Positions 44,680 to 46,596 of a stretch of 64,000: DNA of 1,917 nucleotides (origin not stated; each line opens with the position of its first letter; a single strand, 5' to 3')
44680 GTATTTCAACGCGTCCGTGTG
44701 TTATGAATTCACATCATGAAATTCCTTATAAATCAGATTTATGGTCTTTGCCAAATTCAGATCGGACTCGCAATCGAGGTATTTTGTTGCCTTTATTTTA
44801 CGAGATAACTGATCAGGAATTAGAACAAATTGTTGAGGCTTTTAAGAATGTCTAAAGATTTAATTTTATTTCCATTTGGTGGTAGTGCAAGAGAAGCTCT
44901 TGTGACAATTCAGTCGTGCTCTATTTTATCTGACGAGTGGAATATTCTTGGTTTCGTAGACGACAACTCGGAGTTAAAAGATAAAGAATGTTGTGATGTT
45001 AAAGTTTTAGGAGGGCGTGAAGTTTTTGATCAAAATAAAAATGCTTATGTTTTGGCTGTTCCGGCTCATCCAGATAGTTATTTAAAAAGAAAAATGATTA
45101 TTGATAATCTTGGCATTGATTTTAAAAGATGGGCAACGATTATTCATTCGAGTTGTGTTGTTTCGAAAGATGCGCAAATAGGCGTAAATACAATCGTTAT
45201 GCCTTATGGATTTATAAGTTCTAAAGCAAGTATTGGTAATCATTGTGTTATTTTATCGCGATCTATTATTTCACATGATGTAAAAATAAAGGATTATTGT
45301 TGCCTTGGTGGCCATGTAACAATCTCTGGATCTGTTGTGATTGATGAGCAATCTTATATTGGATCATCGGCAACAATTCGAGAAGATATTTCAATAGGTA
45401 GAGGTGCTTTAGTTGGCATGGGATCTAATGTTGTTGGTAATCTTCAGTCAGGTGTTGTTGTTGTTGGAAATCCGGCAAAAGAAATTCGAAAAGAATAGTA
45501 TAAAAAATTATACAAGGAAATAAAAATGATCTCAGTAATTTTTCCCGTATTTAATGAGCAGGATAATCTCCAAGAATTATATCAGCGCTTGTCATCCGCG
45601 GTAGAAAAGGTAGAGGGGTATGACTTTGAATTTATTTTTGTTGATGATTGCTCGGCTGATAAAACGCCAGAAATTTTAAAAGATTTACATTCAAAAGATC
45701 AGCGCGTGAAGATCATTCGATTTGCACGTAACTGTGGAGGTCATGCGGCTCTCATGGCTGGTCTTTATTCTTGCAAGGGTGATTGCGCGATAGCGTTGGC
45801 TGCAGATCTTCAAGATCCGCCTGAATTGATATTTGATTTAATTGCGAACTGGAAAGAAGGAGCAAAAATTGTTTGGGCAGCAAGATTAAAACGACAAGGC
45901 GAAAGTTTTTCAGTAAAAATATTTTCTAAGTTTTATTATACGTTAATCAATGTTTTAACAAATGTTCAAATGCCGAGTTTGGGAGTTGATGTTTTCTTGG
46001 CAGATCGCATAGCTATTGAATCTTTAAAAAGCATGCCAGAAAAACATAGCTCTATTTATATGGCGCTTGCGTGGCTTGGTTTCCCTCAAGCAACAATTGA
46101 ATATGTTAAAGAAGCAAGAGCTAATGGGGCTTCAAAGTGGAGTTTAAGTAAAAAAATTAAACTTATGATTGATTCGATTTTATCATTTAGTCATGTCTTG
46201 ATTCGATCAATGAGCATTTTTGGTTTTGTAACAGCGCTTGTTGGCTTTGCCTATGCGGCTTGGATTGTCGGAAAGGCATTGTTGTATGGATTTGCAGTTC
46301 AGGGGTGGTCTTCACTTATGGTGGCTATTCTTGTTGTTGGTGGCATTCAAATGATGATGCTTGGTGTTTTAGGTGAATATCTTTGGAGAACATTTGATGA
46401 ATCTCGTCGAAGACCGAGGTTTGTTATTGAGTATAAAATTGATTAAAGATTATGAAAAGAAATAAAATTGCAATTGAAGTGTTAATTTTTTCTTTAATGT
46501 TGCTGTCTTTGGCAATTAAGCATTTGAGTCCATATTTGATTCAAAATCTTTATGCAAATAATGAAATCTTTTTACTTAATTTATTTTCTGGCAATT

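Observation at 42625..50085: Hybrid Pgl/Arn/Gtr-like module: acetamido-sugar synthesis, polyprenyl-phosphate loading and two GT-C-like membrane transferases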

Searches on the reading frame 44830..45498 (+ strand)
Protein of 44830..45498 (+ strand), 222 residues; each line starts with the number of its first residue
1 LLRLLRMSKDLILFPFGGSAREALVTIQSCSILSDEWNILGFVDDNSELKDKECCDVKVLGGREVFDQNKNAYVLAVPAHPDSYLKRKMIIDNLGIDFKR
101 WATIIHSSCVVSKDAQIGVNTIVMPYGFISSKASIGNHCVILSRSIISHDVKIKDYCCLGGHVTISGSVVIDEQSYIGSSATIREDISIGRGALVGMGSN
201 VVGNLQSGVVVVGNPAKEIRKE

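Call 3: search_protein_families(library=pfam, proteins=[window:44830-45498:+], max_evalue=0.01)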
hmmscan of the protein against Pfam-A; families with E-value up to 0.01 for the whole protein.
window:44830-45498:+ (222 aa): 3 families
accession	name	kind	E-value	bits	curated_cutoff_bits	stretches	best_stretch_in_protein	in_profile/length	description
PF00132.30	Hexapep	-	5.6e-13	48.4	27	2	133-167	2-36/36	Bacterial transferase hexapeptide (six repeats)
PF25084.1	LbH_EIF2B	-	3e-08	34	54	2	107-175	37-103/105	EIF2B subunit epsilon LbH domain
PF17836.7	PglD_N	-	0.0079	17.2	23.4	0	12-66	3-50/78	PglD N-terminal domain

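Call 4: search_protein_families(library=ncbifam, proteins=[window:44830-45498:+], max_evalue=0.01)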
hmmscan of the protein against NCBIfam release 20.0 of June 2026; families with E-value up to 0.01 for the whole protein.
window:44830-45498:+ (222 aa): 46 families (the best 25 are shown)
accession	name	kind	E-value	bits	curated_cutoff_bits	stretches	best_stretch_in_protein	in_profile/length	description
TIGR03570.1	NeuD_NnaD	subfamily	8.9e-51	172.4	160.8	1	11-217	2-202/202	NeuD/PglB/VioB family sugar acetyltransferase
TIGR01853.1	lipid_A_lpxD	equivalog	2.6e-18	66.1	242.5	2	40-183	32-173/325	UDP-3-O-(3-hydroxymyristoyl)glucosamine N-acyltransferase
NF002060.0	PRK00892.1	subfamily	1.4e-16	60.6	207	2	147-220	242-316/345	UDP-3-O-(3-hydroxymyristoyl)glucosamine N-acyltransferase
NF003657.0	PRK05289.1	equivalog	9e-16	57.7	226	2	132-217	106-191/264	acyl-ACP--UDP-N-acetylglucosamine O-acyltransferase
TIGR01852.1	lipid_A_lpxA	equivalog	1.9e-13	50.3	231.05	1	132-216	101-185/254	acyl-ACP--UDP-N-acetylglucosamine O-acyltransferase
TIGR03532.1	DapD_Ac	equivalog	6.8e-12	45.5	231.75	1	96-221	80-213/231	2,3,4,5-tetrahydropyridine-2,6-dicarboxylate N-acetyltransferase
NF007797.0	PRK10502.1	subfamily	3.6e-11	43.1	192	1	134-221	94-178/183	WcaF family extracellular polysaccharide biosynthesis acetyltransferase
NF000490.1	chloram_CatB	equivalog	1.1e-10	41.3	350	1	166-221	108-163/210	type B chloramphenicol O-acetyltransferase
NF033468.1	stregram_VatI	exception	1.4e-09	38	415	1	162-221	106-165/208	streptogramin A O-acetyltransferase Vat(I)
NF058585.1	HptprglPActTf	PfamEq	1.6e-09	37.6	300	1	115-221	60-159/172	heptaprenylglyceryl phosphate O-acetyltransferase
TIGR03308.1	phn_thr-fam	hypoth_equivalog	1.9e-09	37.6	201.65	1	168-221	108-161/204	phosphonate metabolim protein, transferase hexapeptide repeat family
NF007240.0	PRK09677.1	equivalog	2.3e-09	37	243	1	166-221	128-183/192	putative lipopolysaccharide biosynthesis O-acetyl transferase WbbJ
NF050158.1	CarbAnhydGPos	equivalog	4.1e-09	36.3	250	1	131-221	53-142/172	gamma carbonic anhydrase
NF000311.1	Vat_ABCDEFH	equivalog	1.5e-08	34.5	300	1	165-221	107-163/201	Vat family streptogramin A O-acetyltransferase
NF010937.0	PRK14357.1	equivalog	1.2e-07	31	658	1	103-153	243-293/448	bifunctional UDP-N-acetylglucosamine diphosphorylase/glucosamine-1-phosphate N-acetyltransferase GlmU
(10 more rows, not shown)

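Call 34: search_solved_structures(query=window:44830-45495:+, max_evalue=0.00001)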
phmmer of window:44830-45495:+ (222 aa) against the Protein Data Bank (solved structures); distinct sequences matched with E-value up to 0.00001: 39.
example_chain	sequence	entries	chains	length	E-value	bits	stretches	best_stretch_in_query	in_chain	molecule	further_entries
7txp_A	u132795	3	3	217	1.3e-23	87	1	9-219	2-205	VioB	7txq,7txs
4m9c_A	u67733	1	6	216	2.6e-15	59.8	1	85-220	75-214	Bacterial transferase hexapeptide (Three repeats) family protein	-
7l7z_AAA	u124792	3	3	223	3.2e-14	56.3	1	66-220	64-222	Putative acetyl transferase protein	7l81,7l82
7l7y_AAA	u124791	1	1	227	3.4e-14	56.2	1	70-221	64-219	Putative acetyl transferase protein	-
4m98_A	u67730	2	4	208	3.4e-13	52.9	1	85-218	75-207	Pilin glycosylation protein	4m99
4ea7_A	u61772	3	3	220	6.5e-13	52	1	103-217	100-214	Perosamine N-acetyltransferase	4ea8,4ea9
4eaa_A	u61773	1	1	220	6.2e-12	48.8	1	103-217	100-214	Perosamine N-acetyltransferase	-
4eab_A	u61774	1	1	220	1.6e-11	47.5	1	103-217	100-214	Perosamine N-acetyltransferase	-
3r0s_A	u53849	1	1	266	3e-11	46.6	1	105-203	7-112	Acyl-[acyl-carrier-protein]--UDP-N-acetylglucosamine O-acyltransferase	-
2npo_A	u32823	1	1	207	8.8e-11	45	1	87-219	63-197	Acetyltransferase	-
3bss_A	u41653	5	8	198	1.3e-10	44.5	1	87-218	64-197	Acetyltransferase | UDP-N-acetylbacillosamine N-acetyltransferase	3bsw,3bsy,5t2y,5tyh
2vhe_A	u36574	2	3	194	1.3e-10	44.5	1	87-218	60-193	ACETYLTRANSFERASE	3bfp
7oj6_A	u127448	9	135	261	4.5e-10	42.7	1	131-217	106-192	Acyl-[acyl-carrier-protein]-UDP-N-acetylglucosamine O-acyltransferase | Acyl-[acyl-carrier-protein]--UDP-N-acetylglucosamine O-acyltransferase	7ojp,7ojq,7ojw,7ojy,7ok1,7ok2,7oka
5dem_A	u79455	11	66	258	4.9e-10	42.6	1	132-217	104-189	Acyl-[acyl-carrier-protein]--UDP-N-acetylglucosamine O-acyltransferase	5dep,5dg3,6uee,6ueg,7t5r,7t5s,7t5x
3t57_A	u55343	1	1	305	7.9e-09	38.7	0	130-216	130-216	UDP-N-acetylglucosamine O-acyltransferase domain-containing protein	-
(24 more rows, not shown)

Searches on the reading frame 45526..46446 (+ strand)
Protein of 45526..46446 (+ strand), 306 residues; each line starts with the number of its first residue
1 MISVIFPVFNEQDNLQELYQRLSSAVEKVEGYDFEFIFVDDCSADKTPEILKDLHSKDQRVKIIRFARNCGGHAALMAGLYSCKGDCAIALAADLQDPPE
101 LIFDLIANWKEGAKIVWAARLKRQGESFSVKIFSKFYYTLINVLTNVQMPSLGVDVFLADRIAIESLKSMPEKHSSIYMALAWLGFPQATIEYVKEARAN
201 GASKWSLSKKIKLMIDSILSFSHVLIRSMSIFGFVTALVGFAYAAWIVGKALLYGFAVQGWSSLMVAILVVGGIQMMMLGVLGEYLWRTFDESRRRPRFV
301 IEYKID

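Call 3: search_protein_families(library=pfam, proteins=[window:45526-46446:+], max_evalue=0.01)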
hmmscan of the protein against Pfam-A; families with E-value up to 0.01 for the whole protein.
window:45526-46446:+ (306 aa): 1 family
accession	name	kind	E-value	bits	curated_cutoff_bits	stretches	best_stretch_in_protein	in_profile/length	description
PF00535.33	Glycos_transf_2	-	1e-28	100.8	23.3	1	3-143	1-143/168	Glycosyl transferase family 2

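Call 4: search_protein_families(library=ncbifam, proteins=[window:45526-46446:+], max_evalue=0.01)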
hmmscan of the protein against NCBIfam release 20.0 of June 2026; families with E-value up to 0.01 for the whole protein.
window:45526-46446:+ (306 aa): 19 families
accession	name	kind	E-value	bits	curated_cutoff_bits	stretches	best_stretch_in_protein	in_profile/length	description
NF047588.1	GlcsyltransPgfSStrep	equivalog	4.5e-66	223.2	500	1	2-302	3-303/308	glycosyltransferase PgfS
NF007986.1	PRK10714.1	equivalog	3.9e-49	167.4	529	1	2-303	8-310/316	undecaprenyl-phosphate 4-deoxy-4-formamido-L-arabinose transferase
TIGR03937.1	PgaC_IcaA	equivalog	1.6e-12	47.1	422.3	1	1-94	46-135/407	poly-beta-1,6-N-acetyl-D-glucosamine synthase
NF047683.1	TeichurnBiosyTuaG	equivalog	2.8e-11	43.5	400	1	2-94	8-96/252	teichuronic acid biosynthesis protein TuaG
TIGR04283.1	glyco_like_mftF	equivalog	5.6e-09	35.9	182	1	2-138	1-126/221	TIGR04283 family arsenosugar biosynthesis glycosyltransferase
NF041875.1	EPS_EpsD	equivalog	1e-08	34.9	370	1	2-142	1-137/325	exopolysaccharide biosynthesis glycosyltransferase EpsD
TIGR03965.1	mycofact_glyco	equivalog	4.7e-07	29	280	1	2-89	76-159/467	mycofactocin biosynthesis glycosyltransferase MftF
NF007482.0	PRK10073.1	equivalog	6.1e-07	28.8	423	1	2-88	8-89/334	glycosyltransferase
NF050050.1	ProtGlycPglI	equivalog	3.7e-06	26.5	500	1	2-121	4-120/306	GalNAc(5)-diNAcBac-PP-undecaprenol beta-1,3-glucosyltransferase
TIGR04242.1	nodulat_NodC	equivalog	7.3e-06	25.2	550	1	2-108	50-155/395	chitooligosaccharide synthase NodC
TIGR04182.1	glyco_TIGR04182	equivalog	2.5e-05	23.8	325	0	227-292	225-288/293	S-layer glycoprotein N-glycosyltransferase AglJ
NF045692.1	OglycostaseCruG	equivalog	7e-05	21.9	600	1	2-107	43-150/386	2'-O-glycosyltransferase CruG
NF038302.1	EPS_HpsE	equivalog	0.00011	21.3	300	1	2-63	3-63/307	hormogonium polysaccharide biosynthesis glycosyltransferase HpsE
NF053739.1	GlytfEpsEBac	equivalog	0.00017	20.7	450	1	2-86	3-84/265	glycosyltransferase EpsE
NF010496.0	PRK13915.1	equivalog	0.00047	19.3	262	1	2-105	33-138/307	glucosyl-3-phosphoglycerate synthase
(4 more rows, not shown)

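Call 33: search_solved_structures(query=window:45526-46443:+, max_evalue=0.00001)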
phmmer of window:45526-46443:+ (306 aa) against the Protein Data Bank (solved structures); distinct sequences matched with E-value up to 0.00001: 7.
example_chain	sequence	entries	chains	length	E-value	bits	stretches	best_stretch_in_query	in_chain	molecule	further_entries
5ekp_C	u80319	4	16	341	1.4e-66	227.9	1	2-301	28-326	Uncharacterized glycosyltransferase sll0501 | Glycosyltransferase sll0501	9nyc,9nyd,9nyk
9nye_A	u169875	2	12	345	1.5e-66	227.8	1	2-301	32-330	Glycosyltransferase sll0501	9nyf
5eke_A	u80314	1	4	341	1.9e-66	227.4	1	2-301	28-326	Uncharacterized glycosyltransferase sll0501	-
9bhc_C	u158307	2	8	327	2.1e-39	138.7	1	2-303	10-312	Undecaprenyl-phosphate 4-deoxy-4-formamido-L-arabinose transferase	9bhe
9hwj_A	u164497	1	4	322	2.4e-39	138.5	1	2-303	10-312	Undecaprenyl-phosphate 4-deoxy-4-formamido-L-arabinose transferase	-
8vxh_A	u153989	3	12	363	3e-39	138.2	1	2-303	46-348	Undecaprenyl-phosphate 4-deoxy-4-formamido-L-arabinose transferase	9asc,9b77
5mlz_A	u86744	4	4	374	3.9e-19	72.2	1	2-135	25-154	Dolichol monophosphate mannose synthase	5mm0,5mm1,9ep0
